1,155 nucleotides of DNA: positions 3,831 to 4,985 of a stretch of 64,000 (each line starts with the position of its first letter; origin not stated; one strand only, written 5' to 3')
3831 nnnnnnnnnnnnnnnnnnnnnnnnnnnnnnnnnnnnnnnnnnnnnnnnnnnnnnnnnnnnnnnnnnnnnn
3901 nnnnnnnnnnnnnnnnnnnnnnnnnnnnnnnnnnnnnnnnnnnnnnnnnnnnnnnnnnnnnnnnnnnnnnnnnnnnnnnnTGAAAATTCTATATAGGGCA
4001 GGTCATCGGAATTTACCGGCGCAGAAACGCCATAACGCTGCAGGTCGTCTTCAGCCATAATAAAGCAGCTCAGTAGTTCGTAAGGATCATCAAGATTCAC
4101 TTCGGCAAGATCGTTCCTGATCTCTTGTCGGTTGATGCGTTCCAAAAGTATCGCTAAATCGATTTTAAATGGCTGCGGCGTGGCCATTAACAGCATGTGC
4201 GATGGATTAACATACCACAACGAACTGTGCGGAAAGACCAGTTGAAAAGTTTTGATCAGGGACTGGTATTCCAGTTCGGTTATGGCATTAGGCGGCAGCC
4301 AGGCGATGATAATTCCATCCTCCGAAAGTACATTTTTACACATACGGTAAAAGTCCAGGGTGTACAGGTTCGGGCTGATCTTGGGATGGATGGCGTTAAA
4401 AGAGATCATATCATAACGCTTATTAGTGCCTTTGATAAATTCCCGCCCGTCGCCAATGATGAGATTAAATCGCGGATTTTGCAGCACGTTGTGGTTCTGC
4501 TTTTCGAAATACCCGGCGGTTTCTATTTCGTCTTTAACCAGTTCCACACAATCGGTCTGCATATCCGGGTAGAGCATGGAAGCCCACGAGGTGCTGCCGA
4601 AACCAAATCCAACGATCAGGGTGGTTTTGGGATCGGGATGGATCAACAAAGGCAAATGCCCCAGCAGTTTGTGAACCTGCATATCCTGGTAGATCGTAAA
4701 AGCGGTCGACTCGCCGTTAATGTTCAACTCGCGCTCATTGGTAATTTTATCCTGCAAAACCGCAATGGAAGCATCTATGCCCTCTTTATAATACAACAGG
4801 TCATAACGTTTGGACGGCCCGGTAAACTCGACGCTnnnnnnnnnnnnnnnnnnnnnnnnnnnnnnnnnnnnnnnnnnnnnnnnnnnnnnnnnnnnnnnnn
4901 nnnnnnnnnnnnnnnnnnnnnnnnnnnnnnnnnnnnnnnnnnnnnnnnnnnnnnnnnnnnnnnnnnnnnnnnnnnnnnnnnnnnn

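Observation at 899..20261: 19-kb same-strand island of five giant secreted peptidases, all T9SS cargo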

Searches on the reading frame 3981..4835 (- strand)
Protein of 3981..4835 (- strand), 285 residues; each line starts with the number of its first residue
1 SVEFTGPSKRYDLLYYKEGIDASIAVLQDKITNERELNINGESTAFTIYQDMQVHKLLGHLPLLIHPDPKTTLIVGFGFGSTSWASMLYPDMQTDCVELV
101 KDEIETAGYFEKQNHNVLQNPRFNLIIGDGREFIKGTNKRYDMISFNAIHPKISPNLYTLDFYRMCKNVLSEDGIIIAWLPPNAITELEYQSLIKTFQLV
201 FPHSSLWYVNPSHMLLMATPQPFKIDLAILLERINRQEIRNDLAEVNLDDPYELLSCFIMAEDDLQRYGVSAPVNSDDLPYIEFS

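Call 24: search_solved_structures(query=window:3981-4835:-, max_evalue=0.00001, show_alignments=3)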
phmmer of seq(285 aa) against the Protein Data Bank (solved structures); distinct sequences matched with E-value up to 0.00001: 25.
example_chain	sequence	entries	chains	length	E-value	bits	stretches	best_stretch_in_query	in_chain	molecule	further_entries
1inl_A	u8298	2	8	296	1.8e-16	63.5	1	47-180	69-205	Spermidine synthase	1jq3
3anx_A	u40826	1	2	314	2.8e-14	56.3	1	52-281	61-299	spermidine synthase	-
1uir_A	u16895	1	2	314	2.9e-14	56.2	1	52-281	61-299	Polyamine Aminopropyltransferase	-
1iy9_A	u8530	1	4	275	1.2e-13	54.2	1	51-210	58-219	Spermidine synthase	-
3o4f_A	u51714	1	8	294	6.4e-13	51.8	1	20-189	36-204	Spermidine synthase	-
2b2c_A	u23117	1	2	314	1e-12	51.2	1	49-177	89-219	spermidine synthase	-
7xif_A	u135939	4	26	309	2.3e-12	50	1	50-203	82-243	Polyamine aminopropyltransferase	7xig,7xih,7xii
3rw9_A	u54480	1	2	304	9.4e-11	44.7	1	50-178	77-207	Spermidine synthase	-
2o05_A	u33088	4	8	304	9.4e-11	44.7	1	50-178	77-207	Spermidine synthase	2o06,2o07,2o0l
9q41_A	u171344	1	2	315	1e-10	44.6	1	50-178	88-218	Spermidine synthase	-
6bq2_A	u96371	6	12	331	4.7e-10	42.4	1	51-205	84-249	Thermospermine synthase ACAULIS protein | Thermospermine synthase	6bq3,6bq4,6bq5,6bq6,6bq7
3bwb_A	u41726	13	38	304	1.3e-09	41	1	46-176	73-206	Spermidine synthase | Spermidine synthase, putative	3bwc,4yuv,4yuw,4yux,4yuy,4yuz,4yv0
1mjf_A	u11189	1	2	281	1.3e-09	40.9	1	47-202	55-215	spermidine synthase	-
4uoe_A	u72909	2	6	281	2.7e-09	39.9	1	46-179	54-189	SPERMIDINE SYNTHASE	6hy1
2pwp_A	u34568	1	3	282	2.7e-09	39.9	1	46-179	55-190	Spermidine synthase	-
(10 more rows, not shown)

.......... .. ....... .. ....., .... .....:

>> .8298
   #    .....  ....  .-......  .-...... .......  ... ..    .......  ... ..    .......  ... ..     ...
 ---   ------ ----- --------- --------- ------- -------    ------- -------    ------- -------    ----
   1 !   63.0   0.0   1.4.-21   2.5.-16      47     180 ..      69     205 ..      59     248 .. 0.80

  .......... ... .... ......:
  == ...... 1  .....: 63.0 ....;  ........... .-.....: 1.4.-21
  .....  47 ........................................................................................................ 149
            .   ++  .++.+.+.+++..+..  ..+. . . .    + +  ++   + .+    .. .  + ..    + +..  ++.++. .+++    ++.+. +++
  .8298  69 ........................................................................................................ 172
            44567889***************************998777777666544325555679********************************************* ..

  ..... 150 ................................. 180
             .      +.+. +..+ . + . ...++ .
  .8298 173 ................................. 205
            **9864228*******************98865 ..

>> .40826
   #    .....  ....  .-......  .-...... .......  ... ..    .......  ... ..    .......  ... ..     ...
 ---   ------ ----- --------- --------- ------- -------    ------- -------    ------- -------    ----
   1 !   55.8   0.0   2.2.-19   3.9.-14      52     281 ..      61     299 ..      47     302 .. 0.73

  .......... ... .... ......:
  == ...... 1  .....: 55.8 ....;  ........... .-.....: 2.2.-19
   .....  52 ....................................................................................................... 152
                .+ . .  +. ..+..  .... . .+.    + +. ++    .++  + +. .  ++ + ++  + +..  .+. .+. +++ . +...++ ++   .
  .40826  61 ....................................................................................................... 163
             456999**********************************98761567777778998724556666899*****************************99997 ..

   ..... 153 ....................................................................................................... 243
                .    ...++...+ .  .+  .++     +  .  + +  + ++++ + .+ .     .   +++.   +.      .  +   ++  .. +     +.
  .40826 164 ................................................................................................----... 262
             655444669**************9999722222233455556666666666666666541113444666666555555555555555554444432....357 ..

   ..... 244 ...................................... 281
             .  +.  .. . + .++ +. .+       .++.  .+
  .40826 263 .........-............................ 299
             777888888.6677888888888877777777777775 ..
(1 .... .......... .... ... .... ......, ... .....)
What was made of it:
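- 3219..6314 (-): Fused MFS-like membrane domain (12+1 predicted helices, residues 29-484), spermidine-synthase-fold domain (about 500-790) and TPR domain (810-1030). The aminopropyltransferase catalytic residues are absent: GGGDG becomes GFGFGS, and D-S-T-D-P becomes F-N-A-I-H-P. Alignment to T. maritima SpeE 1INL is in call 24.
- On Spermidine synthase / polyamine aminopropyltransferase: GGGDG becomes GFGFGS, and D-S-T-D-P becomes F-N-A-I-H-P, on alignment to 1INL (call 24).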
